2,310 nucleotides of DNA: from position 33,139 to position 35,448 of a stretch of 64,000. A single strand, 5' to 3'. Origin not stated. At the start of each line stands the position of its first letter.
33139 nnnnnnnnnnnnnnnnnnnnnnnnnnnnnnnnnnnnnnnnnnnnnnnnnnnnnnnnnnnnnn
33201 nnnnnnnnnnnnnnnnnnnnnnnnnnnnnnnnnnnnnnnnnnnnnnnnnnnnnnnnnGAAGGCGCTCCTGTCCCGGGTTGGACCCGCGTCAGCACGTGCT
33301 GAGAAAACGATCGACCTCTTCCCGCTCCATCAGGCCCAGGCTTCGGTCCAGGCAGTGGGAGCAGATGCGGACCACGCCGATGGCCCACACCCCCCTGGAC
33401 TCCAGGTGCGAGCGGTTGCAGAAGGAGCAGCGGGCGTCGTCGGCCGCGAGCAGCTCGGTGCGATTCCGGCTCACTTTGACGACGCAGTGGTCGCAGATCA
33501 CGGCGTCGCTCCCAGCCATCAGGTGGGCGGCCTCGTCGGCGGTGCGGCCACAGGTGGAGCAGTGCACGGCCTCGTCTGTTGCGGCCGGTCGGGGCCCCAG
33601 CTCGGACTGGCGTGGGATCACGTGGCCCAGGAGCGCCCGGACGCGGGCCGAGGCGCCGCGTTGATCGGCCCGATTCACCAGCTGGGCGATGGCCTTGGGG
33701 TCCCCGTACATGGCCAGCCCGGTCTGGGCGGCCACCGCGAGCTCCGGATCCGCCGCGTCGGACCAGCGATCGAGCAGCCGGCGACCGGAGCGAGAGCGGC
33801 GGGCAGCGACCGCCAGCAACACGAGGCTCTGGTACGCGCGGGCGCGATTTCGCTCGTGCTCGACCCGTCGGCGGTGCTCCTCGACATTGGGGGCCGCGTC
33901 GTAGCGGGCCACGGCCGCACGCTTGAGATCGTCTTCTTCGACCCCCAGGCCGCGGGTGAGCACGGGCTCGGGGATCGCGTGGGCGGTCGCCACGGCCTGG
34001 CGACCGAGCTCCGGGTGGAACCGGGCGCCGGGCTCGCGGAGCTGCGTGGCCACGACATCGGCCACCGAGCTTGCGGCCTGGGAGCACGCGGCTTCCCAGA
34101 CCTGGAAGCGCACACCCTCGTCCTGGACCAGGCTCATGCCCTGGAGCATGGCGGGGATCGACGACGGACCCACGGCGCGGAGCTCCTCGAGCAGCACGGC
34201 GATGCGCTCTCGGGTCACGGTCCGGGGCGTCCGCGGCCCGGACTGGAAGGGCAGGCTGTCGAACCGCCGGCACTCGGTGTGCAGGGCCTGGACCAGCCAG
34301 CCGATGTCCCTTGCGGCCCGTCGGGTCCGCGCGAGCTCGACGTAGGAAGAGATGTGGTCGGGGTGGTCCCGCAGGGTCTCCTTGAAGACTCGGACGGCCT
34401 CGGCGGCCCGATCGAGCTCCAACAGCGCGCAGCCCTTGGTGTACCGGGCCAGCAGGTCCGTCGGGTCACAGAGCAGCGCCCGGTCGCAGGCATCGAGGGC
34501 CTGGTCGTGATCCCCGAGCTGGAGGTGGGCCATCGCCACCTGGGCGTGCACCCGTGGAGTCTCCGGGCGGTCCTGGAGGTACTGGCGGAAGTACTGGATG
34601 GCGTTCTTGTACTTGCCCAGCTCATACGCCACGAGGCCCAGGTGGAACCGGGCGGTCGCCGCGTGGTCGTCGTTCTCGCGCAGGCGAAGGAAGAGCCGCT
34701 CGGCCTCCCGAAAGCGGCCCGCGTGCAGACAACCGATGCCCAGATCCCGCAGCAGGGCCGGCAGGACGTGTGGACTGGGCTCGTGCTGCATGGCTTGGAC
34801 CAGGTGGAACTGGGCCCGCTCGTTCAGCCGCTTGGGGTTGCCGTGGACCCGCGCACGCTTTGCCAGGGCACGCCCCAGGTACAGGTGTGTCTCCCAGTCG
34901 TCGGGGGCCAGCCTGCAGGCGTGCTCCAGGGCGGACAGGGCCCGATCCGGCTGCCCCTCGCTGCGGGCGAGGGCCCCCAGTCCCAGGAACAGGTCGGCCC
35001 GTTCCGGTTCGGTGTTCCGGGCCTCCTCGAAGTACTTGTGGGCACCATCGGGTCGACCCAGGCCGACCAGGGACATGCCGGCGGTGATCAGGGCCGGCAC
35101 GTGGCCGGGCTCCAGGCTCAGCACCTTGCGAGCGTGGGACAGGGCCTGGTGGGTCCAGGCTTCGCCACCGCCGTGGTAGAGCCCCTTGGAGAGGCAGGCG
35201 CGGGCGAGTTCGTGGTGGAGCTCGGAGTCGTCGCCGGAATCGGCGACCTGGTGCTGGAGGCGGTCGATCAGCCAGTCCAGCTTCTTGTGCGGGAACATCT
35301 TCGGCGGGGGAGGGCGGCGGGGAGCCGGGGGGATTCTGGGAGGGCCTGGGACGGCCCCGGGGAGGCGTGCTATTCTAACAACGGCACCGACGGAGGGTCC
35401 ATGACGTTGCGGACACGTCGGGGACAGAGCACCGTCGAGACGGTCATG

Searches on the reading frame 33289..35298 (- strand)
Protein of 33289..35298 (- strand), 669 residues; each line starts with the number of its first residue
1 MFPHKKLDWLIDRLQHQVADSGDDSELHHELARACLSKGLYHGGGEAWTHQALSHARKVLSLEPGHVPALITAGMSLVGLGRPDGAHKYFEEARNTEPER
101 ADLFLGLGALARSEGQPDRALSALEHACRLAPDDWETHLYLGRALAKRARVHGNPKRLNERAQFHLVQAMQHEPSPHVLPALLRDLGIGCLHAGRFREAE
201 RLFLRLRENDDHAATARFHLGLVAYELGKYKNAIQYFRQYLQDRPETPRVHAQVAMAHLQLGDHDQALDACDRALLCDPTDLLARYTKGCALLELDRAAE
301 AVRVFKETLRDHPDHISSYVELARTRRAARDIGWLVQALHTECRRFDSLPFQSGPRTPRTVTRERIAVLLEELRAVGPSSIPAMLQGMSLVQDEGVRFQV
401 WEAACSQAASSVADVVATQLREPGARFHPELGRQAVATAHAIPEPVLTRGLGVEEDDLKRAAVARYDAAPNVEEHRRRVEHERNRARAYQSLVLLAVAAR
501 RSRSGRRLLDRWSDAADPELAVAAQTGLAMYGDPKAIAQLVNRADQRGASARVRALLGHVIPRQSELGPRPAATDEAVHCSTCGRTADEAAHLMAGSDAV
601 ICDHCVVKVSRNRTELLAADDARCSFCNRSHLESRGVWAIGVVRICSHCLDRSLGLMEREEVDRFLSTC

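Call 65: search_protein_families(library=pfam, proteins=[window:33289-35298:-], max_evalue=0.0001)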
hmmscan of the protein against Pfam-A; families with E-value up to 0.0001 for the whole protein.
window:33289-35298:- (669 aa): 19 families
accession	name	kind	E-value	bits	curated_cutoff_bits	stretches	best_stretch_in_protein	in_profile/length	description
PF07719.23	TPR_2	-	2.1e-27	93.3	27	0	249-281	2-34/34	Tetratricopeptide repeat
PF14559.12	TPR_19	-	2.9e-23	82.4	25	1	225-281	2-58/68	Tetratricopeptide repeat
PF13428.12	TPR_14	-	2.8e-21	74.3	23.5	1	102-143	2-43/44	Tetratricopeptide repeat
PF00515.34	TPR_1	-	3.4e-20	71.4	27.8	1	249-281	2-34/34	Tetratricopeptide repeat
PF13432.12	TPR_16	-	1.4e-19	70.6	32.7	2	193-245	10-62/65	Tetratricopeptide repeat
PF13181.12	TPR_8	-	3.7e-17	61.4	25.7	0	215-241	2-28/34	Tetratricopeptide repeat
PF13431.12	TPR_17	-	6.3e-17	60.8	24.4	0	270-302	1-33/34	Tetratricopeptide repeat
PF13424.12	TPR_12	-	5.7e-16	58.9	30.1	1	182-242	5-73/77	Tetratricopeptide repeat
PF06689.19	zf-C4_ClpX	-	3.6e-14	52.8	27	1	579-608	2-32/39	ClpX C4-type zinc finger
PF13371.12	TPR_9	-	2.5e-13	50.3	35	1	257-314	4-61/73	Tetratricopeptide repeat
PF13174.12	TPR_6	-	7.3e-13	48.7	26.3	0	216-246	2-32/33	Tetratricopeptide repeat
PF23914.1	TPR_CcmH_CycH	-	5.7e-12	46.2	42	0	96-175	45-119/158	Cytochrome c-type biogenesis protein H TPR domain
PF12895.13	ANAPC3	-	3.1e-11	43.8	27.2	1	195-272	4-80/82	Anaphase-promoting complex, cyclosome, subunit 3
PF24575.1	TPR_Slam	-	1.7e-09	38.5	35.2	0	215-267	48-100/104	Surface lipoprotein assembly modifier, N-terminal TPR repeats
PF13414.12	TPR_11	-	6.7e-09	35.7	26.8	0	221-262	1-42/42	TPR repeat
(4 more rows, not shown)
